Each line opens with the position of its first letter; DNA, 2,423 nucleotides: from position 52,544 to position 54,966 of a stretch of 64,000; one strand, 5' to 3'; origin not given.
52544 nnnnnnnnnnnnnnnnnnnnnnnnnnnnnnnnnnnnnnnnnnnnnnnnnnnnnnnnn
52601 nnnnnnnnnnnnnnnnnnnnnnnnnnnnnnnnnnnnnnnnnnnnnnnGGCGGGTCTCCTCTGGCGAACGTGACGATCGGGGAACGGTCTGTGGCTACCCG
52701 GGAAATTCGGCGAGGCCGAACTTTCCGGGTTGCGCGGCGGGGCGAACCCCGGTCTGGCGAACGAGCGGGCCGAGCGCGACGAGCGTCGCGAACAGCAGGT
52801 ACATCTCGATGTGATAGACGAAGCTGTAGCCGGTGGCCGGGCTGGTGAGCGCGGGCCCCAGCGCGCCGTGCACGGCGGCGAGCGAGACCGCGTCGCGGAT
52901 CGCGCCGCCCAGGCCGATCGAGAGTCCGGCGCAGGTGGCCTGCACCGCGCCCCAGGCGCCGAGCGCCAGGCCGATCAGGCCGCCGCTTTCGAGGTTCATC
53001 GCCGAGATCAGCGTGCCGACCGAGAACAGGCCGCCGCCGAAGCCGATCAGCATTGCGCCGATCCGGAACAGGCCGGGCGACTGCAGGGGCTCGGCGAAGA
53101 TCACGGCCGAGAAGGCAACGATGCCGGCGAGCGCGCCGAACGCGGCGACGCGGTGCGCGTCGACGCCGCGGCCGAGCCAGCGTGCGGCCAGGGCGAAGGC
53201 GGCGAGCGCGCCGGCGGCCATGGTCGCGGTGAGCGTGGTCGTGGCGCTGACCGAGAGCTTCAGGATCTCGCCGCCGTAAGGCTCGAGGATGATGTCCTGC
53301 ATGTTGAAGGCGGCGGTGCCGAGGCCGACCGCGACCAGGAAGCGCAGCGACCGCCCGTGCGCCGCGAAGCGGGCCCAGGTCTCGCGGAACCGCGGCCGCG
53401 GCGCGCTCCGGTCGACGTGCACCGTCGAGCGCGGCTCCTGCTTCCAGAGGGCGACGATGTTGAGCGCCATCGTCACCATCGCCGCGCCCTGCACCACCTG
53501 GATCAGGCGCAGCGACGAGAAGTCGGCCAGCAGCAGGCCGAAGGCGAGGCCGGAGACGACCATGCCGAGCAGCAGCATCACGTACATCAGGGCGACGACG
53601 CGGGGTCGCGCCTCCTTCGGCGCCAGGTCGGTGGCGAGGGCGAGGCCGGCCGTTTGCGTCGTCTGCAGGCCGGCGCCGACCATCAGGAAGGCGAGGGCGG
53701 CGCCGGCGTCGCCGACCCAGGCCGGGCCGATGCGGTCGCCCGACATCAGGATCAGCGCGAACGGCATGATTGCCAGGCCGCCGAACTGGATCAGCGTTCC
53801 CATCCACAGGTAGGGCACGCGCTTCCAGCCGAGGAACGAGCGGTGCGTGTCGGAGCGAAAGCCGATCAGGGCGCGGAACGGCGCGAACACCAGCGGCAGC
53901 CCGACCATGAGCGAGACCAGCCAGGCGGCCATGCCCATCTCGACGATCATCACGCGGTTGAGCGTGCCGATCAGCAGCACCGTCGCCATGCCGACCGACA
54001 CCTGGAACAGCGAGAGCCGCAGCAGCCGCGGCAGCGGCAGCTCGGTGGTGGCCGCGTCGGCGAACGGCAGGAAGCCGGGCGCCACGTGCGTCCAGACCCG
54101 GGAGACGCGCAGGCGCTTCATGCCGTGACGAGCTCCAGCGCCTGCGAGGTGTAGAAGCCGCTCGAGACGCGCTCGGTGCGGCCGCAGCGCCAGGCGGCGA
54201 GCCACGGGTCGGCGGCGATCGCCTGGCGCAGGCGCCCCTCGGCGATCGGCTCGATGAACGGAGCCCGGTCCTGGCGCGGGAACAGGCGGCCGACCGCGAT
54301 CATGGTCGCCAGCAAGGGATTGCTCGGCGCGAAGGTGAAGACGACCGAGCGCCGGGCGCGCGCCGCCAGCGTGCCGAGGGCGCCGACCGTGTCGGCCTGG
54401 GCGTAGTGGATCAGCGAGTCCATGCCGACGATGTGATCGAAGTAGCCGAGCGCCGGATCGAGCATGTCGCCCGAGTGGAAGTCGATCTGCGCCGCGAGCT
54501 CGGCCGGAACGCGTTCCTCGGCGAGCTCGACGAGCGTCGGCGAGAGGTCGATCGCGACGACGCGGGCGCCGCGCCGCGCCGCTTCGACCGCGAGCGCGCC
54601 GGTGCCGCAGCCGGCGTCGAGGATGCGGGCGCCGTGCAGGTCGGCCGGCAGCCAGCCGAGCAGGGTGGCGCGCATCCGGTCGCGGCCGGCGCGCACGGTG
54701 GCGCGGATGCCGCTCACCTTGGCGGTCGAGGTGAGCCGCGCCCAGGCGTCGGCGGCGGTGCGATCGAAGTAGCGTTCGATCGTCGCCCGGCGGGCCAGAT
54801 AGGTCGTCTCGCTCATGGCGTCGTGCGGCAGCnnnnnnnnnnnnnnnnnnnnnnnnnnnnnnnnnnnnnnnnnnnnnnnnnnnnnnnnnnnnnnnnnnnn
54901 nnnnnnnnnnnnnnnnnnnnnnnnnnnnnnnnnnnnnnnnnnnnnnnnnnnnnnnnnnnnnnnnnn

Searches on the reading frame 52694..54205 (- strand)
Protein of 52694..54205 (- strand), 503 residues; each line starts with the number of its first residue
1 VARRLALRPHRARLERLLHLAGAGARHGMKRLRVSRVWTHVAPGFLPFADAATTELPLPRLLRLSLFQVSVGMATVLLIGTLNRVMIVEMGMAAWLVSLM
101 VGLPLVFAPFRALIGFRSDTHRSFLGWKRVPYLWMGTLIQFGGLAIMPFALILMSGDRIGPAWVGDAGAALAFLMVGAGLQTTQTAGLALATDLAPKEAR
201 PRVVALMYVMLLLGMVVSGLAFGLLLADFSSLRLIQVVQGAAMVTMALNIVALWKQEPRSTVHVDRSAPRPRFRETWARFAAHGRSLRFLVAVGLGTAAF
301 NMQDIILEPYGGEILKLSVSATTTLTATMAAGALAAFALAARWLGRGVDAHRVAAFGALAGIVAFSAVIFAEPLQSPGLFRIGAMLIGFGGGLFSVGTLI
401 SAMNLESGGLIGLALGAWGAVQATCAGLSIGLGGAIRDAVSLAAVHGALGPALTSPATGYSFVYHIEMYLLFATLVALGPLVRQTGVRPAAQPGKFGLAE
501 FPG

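Call 13: search_protein_families(library=ncbifam, proteins=[window:52694-54205:-], max_evalue=0.00001)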
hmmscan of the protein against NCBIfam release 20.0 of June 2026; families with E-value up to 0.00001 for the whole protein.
window:52694-54205:- (503 aa): 0 families

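Call 24: search_protein_families(library=pfam, proteins=[window:52694-54205:-], max_evalue=0.001)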
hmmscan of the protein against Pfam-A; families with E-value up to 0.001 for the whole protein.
window:52694-54205:- (503 aa): 2 families
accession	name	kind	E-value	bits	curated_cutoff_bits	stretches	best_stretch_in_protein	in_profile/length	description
PF03209.21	PUCC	-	1.8e-138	462.4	21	1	81-484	1-399/401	PUCC protein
PF07690.21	MFS_1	-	6.4e-17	61.9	33.4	1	170-424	89-341/347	Major Facilitator Superfamily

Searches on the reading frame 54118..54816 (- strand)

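Call 13: search_protein_families(library=ncbifam, proteins=[window:54118-54816:-], max_evalue=0.00001)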
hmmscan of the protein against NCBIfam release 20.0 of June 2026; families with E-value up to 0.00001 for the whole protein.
window:54118-54816:- (232 aa): 23 families
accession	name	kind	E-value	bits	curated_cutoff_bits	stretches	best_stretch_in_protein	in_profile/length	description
TIGR02021.1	BchM-ChlM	equivalog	5.8e-74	248.2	158.9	1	10-229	2-218/218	magnesium protoporphyrin IX methyltransferase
NF043040.1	corrin_prot_MT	hypoth_equivalog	5.1e-15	55.5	180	1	50-117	32-98/216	corrinoid protein-associated methyltransferase CpaM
TIGR01983.1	UbiG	equivalog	1.9e-10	40.4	102.95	1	49-144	45-135/228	bifunctional 2-polyprenyl-6-hydroxyphenol methylase/3-demethylubiquinol 3-O-methyltransferase UbiG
TIGR04290.1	meth_Rta_06860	hypoth_equivalog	3.1e-10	39.9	300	1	55-159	43-148/226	TIGR04290 family methyltransferase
NF041820.1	daptide_MTase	equivalog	8.2e-10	38.5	175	1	62-129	38-108/243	daptide-type RiPP biosynthesis methyltransferase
NF011529.0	PRK14968.1-3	equivalog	1.3e-09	37.7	162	1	61-130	34-103/198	putative methyltransferase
NF004851.0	PRK06202.1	equivalog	2.8e-09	36.8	243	1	8-160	8-164/237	hypothetical protein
NF001785.0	PRK00517.2-2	equivalog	2.5e-08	33.4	188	1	57-118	141-203/282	50S ribosomal protein L11 methyltransferase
NF040703.1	cyclopro_CfaB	exception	4.4e-08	32.3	650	1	61-142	159-243/393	C17 cyclopropane fatty acid synthase CfaB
TIGR03534.1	RF_mod_PrmC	equivalog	6.2e-08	32.4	199.1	1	62-130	89-161/253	peptide chain release factor N(5)-glutamine methyltransferase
TIGR01934.1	MenG_MenH_UbiE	subfamily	7.7e-08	31.9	158.35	1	61-119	39-98/223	ubiquinone/menaquinone biosynthesis methyltransferase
TIGR02072.1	BioC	equivalog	1.3e-07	31.7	184.95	1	47-118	18-88/244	malonyl-ACP O-methyltransferase BioC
TIGR00536.1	hemK_fam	subfamily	1.6e-07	30.7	115.5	1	63-131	116-188/286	HemK family protein methyltransferase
TIGR00537.1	hemK_rel_arch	hypoth_equivalog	3.2e-07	30.2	87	1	59-130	17-87/179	HemK2/MTQ2 family protein methyltransferase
NF001244.0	PRK00216.1-5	equivalog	3.2e-07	29.9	216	1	61-120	48-111/236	bifunctional demethylmenaquinone methyltransferase/2-methoxy-6-polyprenyl-1,4-benzoquinol methylase UbiE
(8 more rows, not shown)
